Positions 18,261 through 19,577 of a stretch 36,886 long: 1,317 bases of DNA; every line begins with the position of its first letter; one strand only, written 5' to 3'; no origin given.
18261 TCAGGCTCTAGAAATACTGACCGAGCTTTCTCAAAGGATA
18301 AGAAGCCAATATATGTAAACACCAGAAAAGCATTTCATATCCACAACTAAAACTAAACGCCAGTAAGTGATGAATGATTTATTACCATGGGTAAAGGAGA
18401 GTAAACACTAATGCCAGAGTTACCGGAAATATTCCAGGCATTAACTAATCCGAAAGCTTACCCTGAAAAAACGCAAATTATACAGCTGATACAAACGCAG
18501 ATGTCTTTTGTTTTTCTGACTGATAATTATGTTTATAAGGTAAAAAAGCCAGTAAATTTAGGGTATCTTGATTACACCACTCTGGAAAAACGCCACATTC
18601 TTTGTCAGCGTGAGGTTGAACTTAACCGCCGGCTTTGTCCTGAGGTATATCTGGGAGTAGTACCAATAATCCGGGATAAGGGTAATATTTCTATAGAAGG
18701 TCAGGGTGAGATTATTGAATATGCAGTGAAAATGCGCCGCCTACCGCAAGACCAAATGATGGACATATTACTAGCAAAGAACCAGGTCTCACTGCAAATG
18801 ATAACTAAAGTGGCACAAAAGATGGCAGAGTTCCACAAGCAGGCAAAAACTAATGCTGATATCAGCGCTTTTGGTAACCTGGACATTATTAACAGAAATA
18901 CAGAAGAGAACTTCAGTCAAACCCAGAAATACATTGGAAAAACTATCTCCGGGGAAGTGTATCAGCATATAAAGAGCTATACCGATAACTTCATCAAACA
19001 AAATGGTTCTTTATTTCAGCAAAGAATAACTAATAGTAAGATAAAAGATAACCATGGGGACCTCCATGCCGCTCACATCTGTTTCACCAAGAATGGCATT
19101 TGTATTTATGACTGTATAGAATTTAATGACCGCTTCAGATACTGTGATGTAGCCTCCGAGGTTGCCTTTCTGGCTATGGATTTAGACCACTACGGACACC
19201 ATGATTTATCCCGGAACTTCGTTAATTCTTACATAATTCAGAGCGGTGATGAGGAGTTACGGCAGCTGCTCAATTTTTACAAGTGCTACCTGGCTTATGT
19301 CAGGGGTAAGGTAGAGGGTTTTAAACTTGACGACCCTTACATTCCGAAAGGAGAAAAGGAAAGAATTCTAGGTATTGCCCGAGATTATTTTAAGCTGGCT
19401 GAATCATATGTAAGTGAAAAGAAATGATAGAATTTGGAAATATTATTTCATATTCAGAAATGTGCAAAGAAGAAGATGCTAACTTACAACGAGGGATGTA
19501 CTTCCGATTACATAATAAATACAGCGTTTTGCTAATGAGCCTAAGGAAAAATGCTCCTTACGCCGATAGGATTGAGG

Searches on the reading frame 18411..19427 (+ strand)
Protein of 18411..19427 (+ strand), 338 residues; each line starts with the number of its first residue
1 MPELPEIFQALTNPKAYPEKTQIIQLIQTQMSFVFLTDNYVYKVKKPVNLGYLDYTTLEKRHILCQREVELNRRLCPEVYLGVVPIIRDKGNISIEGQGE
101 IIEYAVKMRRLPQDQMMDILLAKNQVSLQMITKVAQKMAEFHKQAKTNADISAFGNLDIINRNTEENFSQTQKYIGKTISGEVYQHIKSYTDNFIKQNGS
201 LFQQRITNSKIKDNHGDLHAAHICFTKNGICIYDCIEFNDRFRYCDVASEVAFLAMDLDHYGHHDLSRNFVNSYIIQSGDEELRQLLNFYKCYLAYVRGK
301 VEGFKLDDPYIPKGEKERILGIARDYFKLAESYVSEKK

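Call 3: search_protein_families(library=pfam, proteins=[window:18411-19427:+], max_evalue=0.01)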
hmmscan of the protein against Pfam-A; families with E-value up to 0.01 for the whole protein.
window:18411-19427:+ (338 aa): 0 families

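Call 4: search_protein_families(library=padloc, proteins=[window:18411-19427:+], max_evalue=0.01)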
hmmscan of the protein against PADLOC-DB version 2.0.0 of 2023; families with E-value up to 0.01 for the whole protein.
window:18411-19427:+ (338 aa): 0 families

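Call 5: search_protein_families(library=ncbifam, proteins=[window:18411-19427:+], max_evalue=0.01)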
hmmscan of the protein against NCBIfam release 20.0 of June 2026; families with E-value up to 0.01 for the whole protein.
window:18411-19427:+ (338 aa): 0 families

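Call 12: find_homologous_proteins(query=window:18411-19427:+)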
Query window:18411-19427:+ (338 aa): 8000 proteins with E <= 0.001 among 8000 candidates; the best 120 are listed.
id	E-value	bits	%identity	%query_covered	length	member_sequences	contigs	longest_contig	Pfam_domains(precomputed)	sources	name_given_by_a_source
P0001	3.4e-226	768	100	100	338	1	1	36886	-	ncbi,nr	ncbi:MAG: hypothetical protein PHQ86_00115 [Dehalococcoidales bacterium]|nr:hypothetical protein [De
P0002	3.2e-171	587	76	99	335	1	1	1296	PF01636.30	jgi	-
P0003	5.2e-171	586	77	99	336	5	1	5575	PF01636.30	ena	-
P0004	2.7e-169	581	77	99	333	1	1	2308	PF01636.30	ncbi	-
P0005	1.7e-168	578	77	99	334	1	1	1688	PF01636.30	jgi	-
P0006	2.0e-168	578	77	99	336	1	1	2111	PF01636.30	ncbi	-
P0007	3.2e-168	577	76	99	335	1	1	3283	PF01636.30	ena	-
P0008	5.8e-168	576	76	99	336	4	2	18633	PF01636.30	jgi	-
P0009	9.6e-168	576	76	99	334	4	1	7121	-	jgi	-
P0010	1.2e-167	575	76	99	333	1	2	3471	PF01636.30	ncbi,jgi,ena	-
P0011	1.4e-167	575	76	99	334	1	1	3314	PF01636.30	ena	-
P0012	3.5e-167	574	76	99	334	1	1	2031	PF01636.30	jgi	-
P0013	4.4e-167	573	76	99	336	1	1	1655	PF01636.30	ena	-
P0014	4.8e-167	573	76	99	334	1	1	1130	PF01636.30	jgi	-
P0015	1.3e-166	572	75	99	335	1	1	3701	-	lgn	-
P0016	2.5e-166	571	76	99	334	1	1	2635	PF01636.30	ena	-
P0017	4.9e-166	570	75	99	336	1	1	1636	PF01636.30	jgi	jgi:hypothetical protein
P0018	5.7e-166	570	74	99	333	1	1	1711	PF01636.30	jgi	-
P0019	7.7e-166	569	75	99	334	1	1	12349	PF01636.30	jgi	-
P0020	9.9e-166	569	75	99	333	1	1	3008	PF01636.30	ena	-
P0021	1.3e-165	568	75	99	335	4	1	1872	PF01636.30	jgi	-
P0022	1.7e-165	568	76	99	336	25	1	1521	PF01636.30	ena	-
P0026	7.7e-165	566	74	99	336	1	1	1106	PF01636.30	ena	-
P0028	1.0e-164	566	75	99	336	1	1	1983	PF01636.30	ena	-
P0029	1.9e-164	565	75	99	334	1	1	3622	PF01636.30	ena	-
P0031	2.6e-164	564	75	99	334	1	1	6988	PF01636.30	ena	-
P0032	2.8e-164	564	75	99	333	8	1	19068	PF01636.30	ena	-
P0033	3.2e-164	564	75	99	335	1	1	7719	PF01636.30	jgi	-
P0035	4.0e-164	564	75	99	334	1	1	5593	PF01636.30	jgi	-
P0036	4.1e-164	564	73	99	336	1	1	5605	PF01636.30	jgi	-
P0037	5.8e-164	563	73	99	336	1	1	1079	PF01636.30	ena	-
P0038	6.0e-164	563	73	99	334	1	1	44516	-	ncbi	-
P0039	6.3e-164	563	75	99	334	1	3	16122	PF01636.30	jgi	-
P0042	2.2e-163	561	75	99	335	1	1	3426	PF01636.30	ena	-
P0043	3.5e-163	561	73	99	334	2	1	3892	PF01636.30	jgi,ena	-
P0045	4.3e-163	560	72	99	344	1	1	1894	PF01636.30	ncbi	-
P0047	5.3e-163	560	74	99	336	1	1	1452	PF01636.30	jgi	-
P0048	7.1e-163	560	74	99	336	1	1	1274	PF01636.30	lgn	-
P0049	7.6e-163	559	73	98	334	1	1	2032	PF01636.30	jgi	-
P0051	1.3e-162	559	73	99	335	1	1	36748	PF01636.30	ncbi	-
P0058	2.3e-162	558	72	99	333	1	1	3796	PF01636.30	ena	-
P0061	2.9e-162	558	74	99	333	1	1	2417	PF01636.30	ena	-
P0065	6.3e-162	556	73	99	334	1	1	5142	PF01636.30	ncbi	-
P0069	1.1e-161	556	71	99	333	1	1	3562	PF01636.30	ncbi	-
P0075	4.1e-161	554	72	99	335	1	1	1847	PF01636.30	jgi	-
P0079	9.6e-161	553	73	99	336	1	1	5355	PF01636.30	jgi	-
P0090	2.0e-160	551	73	99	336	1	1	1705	PF01636.30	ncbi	-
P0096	2.8e-160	551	73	99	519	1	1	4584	PF13671.13,PF13207.13,PF13238.13,PF01636.30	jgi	jgi:hypothetical protein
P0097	3.3e-160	551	73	99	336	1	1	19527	PF01636.30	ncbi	-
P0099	3.8e-160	551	71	99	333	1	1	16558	PF01636.30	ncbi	-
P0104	4.7e-160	550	71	99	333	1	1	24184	PF01636.30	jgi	-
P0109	7.5e-160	550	72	100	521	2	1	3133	PF06414.19,PF13671.13,PF13207.13,PF13189.13,PF13238.13,PF01636.30,PF01712.26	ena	-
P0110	7.5e-160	550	73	98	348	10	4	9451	PF01636.30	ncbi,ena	-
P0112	8.5e-160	549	73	99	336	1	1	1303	PF01636.30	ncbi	-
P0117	1.8e-159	548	72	99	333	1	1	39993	-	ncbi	-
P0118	2.7e-159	548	71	99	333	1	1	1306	PF01636.30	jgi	-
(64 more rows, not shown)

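Call 13: search_solved_structures(query=window:18411-19427:+, max_evalue=1)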
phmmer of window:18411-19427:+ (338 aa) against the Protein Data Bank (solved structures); distinct sequences matched with E-value up to 1: 3.
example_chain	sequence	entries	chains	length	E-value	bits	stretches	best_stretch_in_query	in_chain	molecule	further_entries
5l08_A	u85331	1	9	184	0.14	14.6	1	31-93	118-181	Caspase-8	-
6agw_A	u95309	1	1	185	0.27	13.7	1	31-89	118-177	Caspase-8 pro-domain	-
4ppy_A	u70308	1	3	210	0.46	12.9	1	132-220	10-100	Putative acylhydrolase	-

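Call 15: find_encoding_contigs(protein=P0038, flank=8000, max_places=3)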
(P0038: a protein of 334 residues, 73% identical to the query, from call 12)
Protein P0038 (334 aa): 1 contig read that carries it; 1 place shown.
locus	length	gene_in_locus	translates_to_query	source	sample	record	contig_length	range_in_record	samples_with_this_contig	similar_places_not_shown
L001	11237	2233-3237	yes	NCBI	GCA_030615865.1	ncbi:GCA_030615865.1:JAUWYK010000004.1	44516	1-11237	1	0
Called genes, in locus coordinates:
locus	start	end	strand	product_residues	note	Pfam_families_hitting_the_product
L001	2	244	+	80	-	?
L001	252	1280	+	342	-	-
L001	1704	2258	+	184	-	PF03266:NTPase_1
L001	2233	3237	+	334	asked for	-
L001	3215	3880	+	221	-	PF01591:6PF2K (weak), PF08433:KTI12 (weak), PF13671:AAA_33, PF13207:AAA_17 (weak)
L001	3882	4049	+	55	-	-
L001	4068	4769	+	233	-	PF01209:Ubie_methyltran, PF13489:Methyltransf_23, PF01135:PCMT, PF01596:Methyltransf_3, PF02353:CMAS, PF13847:Methyltransf_31, PF08241:Methyltransf_11, PF08242:Methyltransf_12, +2 more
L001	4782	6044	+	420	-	PF05221:AdoHcyase, PF00670:AdoHcyase_NAD, PF02826:2-Hacid_dh_C, PF07991:KARI_N (weak)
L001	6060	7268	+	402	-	PF00438:S-AdoMet_synt_N, PF02772:S-AdoMet_synt_M, PF02773:S-AdoMet_synt_C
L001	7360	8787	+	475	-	PF02878:PGM_PMM_I, PF02879:PGM_PMM_II, PF02880:PGM_PMM_III, PF00408:PGM_PMM_IV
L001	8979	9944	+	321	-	PF10432:bact-PGI_C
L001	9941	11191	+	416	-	PF06779:MFS_4 (weak), PF07690:MFS_1, PF06779:MFS_4, PF07690:MFS_1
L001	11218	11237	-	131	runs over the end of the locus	PF00380:Ribosomal_S9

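Call 16: find_encoding_contigs(protein=P0051, flank=8000, max_places=3)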
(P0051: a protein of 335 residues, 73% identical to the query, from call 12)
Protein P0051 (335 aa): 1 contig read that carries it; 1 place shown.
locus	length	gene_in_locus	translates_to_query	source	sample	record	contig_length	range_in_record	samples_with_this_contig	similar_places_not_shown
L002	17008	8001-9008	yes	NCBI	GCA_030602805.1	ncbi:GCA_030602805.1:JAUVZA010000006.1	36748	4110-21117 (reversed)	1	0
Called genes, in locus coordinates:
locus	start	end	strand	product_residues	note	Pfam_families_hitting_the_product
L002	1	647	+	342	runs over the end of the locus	PF01008:IF-2B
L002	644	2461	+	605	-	PF13175:AAA_15, PF13304:AAA_21, PF20469:OLD-like_TOPRIM (faint)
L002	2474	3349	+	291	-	PF01048:PNP_UDP_1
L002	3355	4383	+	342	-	-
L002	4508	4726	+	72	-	PF20095:DUF6485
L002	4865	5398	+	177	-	PF03266:NTPase_1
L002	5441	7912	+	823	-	PF01074:Glyco_hydro_38N, PF03065:Glyco_hydro_57, PF09261:Alpha-mann_mid, PF07748:Glyco_hydro_38C, PF17677:Glyco_hydro38C2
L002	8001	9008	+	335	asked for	PF01636:APH (faint)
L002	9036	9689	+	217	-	PF01902:Diphthami_syn_2_N, PF28410:Diphthami_syn_2_C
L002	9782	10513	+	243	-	PF18978:DUF5714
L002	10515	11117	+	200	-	PF08433:KTI12, PF13238:AAA_18 (faint), PF13671:AAA_33, PF13207:AAA_17 (weak)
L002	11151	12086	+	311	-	PF02811:PHP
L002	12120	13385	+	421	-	PF05221:AdoHcyase, PF00670:AdoHcyase_NAD, PF02826:2-Hacid_dh_C, PF07991:KARI_N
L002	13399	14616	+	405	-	PF00438:S-AdoMet_synt_N, PF02772:S-AdoMet_synt_M, PF02773:S-AdoMet_synt_C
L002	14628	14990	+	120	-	-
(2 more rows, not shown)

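Call 17: find_encoding_contigs(protein=P0117, flank=8000, max_places=3)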
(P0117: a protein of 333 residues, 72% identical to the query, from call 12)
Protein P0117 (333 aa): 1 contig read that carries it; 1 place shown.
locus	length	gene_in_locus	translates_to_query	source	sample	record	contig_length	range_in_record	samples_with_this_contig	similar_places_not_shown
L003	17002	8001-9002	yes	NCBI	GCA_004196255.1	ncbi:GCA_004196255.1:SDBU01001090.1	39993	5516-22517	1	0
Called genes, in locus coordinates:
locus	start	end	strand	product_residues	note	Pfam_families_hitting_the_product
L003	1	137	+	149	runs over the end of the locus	PF12797:Fer4_2 (weak), PF13237:Fer4_10 (faint), PF12838:Fer4_7 (weak), PF13187:Fer4_9 (weak), PF13247:Fer4_11, PF12838:Fer4_7, PF00037:Fer4 (weak), PF12797:Fer4_2 (weak), +4 more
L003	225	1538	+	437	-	PF07992:Pyr_redox_2, PF13738:Pyr_redox_3 (faint), PF01593:Amino_oxidase (faint), PF03486:HI0933_like (faint), PF01266:DAO (faint), PF18267:Rubredoxin_C (faint), PF00070:Pyr_redox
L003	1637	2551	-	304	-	PF00106:adh_short, PF08659:KR, PF13561:adh_short_C2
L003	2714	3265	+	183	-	PF04191:PEMT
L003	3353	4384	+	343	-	PF01008:IF-2B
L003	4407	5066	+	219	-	-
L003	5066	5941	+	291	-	PF01048:PNP_UDP_1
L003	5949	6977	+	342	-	-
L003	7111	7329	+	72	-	PF20095:DUF6485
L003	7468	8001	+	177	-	PF03266:NTPase_1, PF13245:AAA_19 (weak)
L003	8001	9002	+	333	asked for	-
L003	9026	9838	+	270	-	PF00077:RVP (weak), PF13650:Asp_protease_2 (weak), PF13975:gag-asp_proteas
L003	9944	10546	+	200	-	PF08433:KTI12, PF13671:AAA_33, PF13207:AAA_17 (weak)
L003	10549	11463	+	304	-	PF02811:PHP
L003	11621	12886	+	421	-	PF05221:AdoHcyase, PF02826:2-Hacid_dh_C, PF00670:AdoHcyase_NAD, PF07991:KARI_N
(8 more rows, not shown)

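Call 18: find_related_loci(query=window:18411-19427:+, collection=genome_contigs, flank=8000)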
Query window:18411-19427:+ (338 aa) in genome_contigs; peptide patterns used: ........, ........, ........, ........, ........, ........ (x = any residue, [..] = any of these).
599 stretches matched a pattern (row limit reached: there are more); 565 encode a relative of the query (tblastn E <= 1e-3); the best 80 are kept; 80 distinct loci.
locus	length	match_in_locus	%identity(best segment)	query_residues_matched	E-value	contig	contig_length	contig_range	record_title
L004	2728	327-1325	76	1-334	0e+0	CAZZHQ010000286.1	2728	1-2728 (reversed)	MAG TPA_asm: uncultured Dehalococcoidales bacterium isolate SRP178699_co1_156 genome assembly, contig: NODE_61945_length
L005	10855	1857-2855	73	1-334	5e-174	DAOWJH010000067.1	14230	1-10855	MAG TPA_asm: Dehalococcoidia bacterium isolate CSMAG_2064 CSMAG_2064_k141_2298180_length_14230_cov_43.2889, whole genome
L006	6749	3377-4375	73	1-334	8e-171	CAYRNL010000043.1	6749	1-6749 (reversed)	MAG TPA_asm: uncultured Dehalococcoidales bacterium isolate binchicken_co100_450 genome assembly, contig: NODE_18207_len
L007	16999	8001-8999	73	1-334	1e-169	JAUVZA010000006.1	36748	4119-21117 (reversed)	MAG: Dehalococcoidia bacterium isolate CSMAG_1256 CSMAG_1256_k141_1046106_length_36748_cov_25.0177, whole genome shotgun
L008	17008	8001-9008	71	1-337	6e-169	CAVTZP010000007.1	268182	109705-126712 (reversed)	MAG: uncultured delta proteobacterium isolate MFD04408.bin.1.96 genome assembly, contig: contig_37181, whole genome shot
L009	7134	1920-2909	73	4-334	1e-168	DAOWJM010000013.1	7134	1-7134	MAG TPA_asm: Dehalococcoidia bacterium isolate CSMAG_2069 CSMAG_2069_k141_772683_length_7134_cov_98.0000, whole genome s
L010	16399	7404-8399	72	2-334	7e-168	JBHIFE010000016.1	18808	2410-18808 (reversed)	MAG: Dehalococcoidales bacterium isolate b1.sp3_bin.55 NODE_636_length_18808_cov_5.846798, whole genome shotgun sequence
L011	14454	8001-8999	72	3-336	1e-167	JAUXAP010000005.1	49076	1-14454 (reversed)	MAG: Dehalococcoidia bacterium isolate CSMAG_2765 CSMAG_2765_k141_764653_length_49076_cov_15.7512, whole genome shotgun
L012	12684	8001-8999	72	1-334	4e-167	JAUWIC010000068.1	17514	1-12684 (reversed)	MAG: Dehalococcoidia bacterium isolate CSMAG_2284 CSMAG_2284_k141_2169542_length_17514_cov_7.3143, whole genome shotgun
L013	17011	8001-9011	71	1-338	1e-166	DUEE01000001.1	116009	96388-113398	MAG TPA_asm: Dehalococcoidia bacterium isolate A509 Contig1, whole genome shotgun sequence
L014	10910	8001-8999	71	1-334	1e-165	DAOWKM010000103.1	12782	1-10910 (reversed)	MAG TPA_asm: Dehalococcoidia bacterium isolate CSMAG_2095 CSMAG_2095_k141_846105_length_12782_cov_32.1236, whole genome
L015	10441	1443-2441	70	1-334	8e-165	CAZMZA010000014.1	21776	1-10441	MAG TPA_asm: uncultured Dehalococcoidales bacterium isolate SRP323688_co1_27 genome assembly, contig: NODE_4046_length_2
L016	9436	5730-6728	72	1-334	1e-164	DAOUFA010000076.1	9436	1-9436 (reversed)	MAG TPA_asm: Dehalococcoidales bacterium isolate N9_413 k139_327186, whole genome shotgun sequence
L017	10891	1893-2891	69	1-334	2e-164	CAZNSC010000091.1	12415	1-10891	MAG TPA_asm: uncultured Dehalococcoidales bacterium isolate binchicken_co294_13 genome assembly, contig: NODE_4897_lengt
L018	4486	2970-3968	69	4-337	3e-168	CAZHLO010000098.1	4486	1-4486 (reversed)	MAG TPA_asm: uncultured Dehalococcoidales bacterium isolate binchicken_co10_152 genome assembly, contig: NODE_23730_leng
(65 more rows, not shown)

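Call 36: search_protein_representatives(protein=window:18411-19427:+)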
Query: 338 residues. Proteins with E-value up to 0.001 (for the whole library): 10983; up to 1e-10: 8021; up to 1e-30: 3527. The best 150 are listed.
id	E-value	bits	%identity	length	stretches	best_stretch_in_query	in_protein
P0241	1.1e-137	475.0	63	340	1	3-334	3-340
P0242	5.6e-136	469.4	64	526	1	3-335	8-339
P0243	5.6e-120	416.9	58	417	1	3-333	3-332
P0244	1.0e-115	402.8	56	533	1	7-337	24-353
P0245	8.8e-104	363.6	53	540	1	7-335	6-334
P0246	2.0e-103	362.5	52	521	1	6-332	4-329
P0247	2.5e-102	358.9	55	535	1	3-327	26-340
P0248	1.6e-100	352.9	50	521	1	4-335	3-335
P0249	9.7e-100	350.4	48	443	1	4-334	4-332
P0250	2.6e-97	342.4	49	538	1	8-335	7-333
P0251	2.5e-95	335.9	46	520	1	2-336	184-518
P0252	3.3e-95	335.5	49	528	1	4-333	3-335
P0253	5.1e-95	334.9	48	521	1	7-335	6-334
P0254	6.8e-95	334.4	47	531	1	4-335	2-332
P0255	8.0e-95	334.2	46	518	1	10-334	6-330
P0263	9.1e-93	327.5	47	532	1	9-333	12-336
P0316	1.9e-81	290.2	30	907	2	11-334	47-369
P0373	1.7e-75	270.7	40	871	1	5-335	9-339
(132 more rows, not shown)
